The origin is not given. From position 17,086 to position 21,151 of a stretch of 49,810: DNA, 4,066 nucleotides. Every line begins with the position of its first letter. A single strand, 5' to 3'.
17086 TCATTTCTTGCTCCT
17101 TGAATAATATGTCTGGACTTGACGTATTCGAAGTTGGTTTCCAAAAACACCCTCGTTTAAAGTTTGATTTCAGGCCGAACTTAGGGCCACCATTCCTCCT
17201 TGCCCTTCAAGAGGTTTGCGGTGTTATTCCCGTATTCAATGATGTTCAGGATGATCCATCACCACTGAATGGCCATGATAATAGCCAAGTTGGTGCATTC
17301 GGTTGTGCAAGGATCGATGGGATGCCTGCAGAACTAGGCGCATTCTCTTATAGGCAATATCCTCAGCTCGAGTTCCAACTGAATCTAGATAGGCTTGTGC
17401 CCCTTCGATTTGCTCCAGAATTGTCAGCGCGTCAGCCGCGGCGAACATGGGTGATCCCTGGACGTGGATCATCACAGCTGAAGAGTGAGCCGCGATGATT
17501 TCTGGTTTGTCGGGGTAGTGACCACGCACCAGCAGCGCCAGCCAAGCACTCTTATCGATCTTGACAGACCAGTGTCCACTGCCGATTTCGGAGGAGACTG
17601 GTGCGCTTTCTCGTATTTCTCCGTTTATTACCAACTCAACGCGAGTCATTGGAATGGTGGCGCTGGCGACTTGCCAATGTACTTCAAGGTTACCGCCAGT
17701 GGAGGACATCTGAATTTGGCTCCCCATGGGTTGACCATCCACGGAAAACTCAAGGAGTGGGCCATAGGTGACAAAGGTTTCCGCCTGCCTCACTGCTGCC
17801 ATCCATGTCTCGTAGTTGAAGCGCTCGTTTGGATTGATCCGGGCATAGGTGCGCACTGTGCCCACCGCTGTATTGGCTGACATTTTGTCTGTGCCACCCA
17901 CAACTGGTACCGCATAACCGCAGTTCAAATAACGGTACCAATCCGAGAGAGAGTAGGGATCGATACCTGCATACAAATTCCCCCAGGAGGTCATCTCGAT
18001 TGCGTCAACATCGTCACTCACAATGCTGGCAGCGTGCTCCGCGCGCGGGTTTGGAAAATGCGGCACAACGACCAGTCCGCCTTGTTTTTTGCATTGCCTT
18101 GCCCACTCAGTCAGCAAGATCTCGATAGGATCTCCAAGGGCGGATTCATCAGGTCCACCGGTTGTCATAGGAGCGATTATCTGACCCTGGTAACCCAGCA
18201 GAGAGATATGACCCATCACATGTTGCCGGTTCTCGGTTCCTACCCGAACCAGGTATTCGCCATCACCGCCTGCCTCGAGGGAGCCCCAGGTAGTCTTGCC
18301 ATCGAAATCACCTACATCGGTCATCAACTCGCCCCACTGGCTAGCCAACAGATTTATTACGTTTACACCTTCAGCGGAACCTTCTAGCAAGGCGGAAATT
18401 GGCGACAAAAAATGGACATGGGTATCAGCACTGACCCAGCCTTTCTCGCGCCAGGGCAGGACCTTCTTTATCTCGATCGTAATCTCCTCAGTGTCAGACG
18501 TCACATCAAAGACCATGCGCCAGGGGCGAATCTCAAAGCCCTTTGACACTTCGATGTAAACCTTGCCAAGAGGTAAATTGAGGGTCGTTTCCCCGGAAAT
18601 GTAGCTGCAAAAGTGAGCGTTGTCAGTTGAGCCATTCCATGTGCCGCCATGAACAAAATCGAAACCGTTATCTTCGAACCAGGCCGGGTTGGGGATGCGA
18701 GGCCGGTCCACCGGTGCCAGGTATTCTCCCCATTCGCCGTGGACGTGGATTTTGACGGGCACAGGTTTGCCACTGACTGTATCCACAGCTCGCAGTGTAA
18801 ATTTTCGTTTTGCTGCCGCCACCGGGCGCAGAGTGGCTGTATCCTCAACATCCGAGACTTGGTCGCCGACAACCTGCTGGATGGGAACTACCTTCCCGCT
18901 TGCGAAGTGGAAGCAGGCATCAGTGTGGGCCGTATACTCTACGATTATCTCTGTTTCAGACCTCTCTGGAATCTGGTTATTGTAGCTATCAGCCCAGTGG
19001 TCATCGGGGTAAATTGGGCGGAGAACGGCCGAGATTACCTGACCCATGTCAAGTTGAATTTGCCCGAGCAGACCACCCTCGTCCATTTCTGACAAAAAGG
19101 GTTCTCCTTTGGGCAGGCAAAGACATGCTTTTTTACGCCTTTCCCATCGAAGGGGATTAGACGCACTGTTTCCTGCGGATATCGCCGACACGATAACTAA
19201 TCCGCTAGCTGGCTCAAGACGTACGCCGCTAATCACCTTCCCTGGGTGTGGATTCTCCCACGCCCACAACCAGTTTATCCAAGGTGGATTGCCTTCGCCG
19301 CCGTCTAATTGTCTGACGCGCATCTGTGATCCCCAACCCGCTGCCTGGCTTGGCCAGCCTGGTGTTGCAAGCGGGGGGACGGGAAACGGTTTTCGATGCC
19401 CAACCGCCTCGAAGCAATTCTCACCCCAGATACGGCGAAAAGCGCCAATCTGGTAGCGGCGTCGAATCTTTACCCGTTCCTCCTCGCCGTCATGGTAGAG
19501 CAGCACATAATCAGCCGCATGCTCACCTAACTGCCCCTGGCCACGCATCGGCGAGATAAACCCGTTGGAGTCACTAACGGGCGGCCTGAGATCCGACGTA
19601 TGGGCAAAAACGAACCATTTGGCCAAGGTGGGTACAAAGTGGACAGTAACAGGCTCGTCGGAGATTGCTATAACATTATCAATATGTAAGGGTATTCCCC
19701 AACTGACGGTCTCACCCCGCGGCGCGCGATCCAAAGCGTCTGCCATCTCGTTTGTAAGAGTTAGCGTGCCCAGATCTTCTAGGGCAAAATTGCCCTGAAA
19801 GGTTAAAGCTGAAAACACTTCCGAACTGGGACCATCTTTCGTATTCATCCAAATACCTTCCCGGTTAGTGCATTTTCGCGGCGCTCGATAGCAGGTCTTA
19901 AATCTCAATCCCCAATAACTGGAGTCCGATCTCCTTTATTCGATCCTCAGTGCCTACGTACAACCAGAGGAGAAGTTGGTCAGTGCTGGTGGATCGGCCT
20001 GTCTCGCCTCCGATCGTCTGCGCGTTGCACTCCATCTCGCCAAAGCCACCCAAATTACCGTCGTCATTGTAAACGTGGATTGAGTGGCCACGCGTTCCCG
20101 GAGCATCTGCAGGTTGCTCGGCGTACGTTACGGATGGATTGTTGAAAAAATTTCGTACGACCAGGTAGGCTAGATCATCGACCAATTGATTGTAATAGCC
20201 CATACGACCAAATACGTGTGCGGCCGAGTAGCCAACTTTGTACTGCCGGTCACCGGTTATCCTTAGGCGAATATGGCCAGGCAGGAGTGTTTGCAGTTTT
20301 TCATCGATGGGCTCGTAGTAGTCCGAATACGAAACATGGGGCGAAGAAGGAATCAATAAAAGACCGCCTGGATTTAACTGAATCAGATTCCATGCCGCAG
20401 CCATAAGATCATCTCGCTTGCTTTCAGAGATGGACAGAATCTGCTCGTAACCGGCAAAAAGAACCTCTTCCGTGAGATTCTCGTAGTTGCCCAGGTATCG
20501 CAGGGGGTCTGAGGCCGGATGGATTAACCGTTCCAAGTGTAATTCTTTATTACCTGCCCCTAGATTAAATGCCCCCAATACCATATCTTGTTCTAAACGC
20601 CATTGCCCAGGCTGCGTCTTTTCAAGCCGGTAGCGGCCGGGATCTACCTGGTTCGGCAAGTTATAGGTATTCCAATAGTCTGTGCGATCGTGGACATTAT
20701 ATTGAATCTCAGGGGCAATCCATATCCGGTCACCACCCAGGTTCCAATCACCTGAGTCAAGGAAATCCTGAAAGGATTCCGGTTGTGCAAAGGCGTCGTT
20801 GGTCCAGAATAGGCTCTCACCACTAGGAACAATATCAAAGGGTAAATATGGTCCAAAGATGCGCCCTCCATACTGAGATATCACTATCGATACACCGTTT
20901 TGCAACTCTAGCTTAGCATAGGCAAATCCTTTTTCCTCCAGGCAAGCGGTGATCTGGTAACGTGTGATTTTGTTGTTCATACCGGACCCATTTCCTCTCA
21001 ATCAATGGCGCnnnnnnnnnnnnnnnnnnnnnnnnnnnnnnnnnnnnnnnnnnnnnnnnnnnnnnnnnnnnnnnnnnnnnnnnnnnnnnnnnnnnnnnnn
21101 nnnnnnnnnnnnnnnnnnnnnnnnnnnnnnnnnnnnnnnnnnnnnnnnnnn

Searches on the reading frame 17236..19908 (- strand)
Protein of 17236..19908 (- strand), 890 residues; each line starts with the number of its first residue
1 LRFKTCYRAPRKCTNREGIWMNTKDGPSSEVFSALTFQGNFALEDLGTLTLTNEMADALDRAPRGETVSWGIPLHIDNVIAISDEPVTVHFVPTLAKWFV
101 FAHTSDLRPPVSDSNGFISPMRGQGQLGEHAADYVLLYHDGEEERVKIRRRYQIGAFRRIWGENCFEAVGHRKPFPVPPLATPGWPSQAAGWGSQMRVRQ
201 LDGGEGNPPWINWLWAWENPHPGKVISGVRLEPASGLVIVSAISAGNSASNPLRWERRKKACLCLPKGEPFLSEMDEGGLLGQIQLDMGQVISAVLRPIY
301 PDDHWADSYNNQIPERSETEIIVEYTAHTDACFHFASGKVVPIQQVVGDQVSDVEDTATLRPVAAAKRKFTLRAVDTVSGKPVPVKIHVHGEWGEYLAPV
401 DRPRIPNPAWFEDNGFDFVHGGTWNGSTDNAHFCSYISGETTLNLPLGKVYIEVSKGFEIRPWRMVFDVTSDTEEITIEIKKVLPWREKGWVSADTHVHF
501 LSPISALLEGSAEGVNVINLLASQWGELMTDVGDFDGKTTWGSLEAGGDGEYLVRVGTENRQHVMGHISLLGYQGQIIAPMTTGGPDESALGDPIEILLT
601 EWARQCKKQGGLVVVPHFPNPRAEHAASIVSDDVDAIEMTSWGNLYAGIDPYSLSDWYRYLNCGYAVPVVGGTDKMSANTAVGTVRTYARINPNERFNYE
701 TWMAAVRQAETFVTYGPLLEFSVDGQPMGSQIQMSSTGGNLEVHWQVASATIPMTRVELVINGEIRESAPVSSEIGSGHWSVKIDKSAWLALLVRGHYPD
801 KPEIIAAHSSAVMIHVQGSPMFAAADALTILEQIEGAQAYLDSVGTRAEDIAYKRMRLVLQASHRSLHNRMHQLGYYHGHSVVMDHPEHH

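Call 19: search_protein_families(library=pfam, proteins=[window:17236-19908:-])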
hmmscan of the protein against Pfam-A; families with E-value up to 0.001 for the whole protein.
window:17236-19908:- (890 aa): 0 families

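Call 30: search_protein_families(library=ncbifam, proteins=[window:17236-19908:-], max_evalue=0.01)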
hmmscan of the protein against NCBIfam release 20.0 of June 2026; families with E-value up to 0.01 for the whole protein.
window:17236-19908:- (890 aa): 1 family
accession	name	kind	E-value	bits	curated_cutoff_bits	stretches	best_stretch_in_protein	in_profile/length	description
NF038032.1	CehA_McbA_metalo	domain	2e-39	135.9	80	1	490-812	1-312/315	CehA/McbA family metallohydrolase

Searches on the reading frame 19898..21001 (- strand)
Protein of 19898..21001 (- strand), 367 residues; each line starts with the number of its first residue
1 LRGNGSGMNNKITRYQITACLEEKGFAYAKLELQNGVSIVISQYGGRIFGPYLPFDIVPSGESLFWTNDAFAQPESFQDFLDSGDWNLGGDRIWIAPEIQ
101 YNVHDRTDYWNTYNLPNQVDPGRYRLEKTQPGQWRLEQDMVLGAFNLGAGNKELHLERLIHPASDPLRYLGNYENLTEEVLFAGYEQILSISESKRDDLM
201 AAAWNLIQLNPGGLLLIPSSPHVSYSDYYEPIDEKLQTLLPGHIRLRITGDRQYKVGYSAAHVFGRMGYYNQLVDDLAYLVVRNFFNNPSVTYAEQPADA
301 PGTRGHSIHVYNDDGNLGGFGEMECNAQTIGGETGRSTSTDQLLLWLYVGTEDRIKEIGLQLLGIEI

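Call 19: search_protein_families(library=pfam, proteins=[window:19898-21001:-])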
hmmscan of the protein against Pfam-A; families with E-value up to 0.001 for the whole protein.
window:19898-21001:- (367 aa): 1 family
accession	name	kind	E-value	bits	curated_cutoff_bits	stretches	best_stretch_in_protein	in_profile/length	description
PF20583.3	DUF6786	-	7.5e-11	41.8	27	1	36-367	26-369/376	Family of unknown function (DUF6786)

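Call 30: search_protein_families(library=ncbifam, proteins=[window:19898-21001:-], max_evalue=0.01)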
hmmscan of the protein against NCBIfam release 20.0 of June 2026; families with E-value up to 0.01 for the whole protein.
window:19898-21001:- (367 aa): 0 families
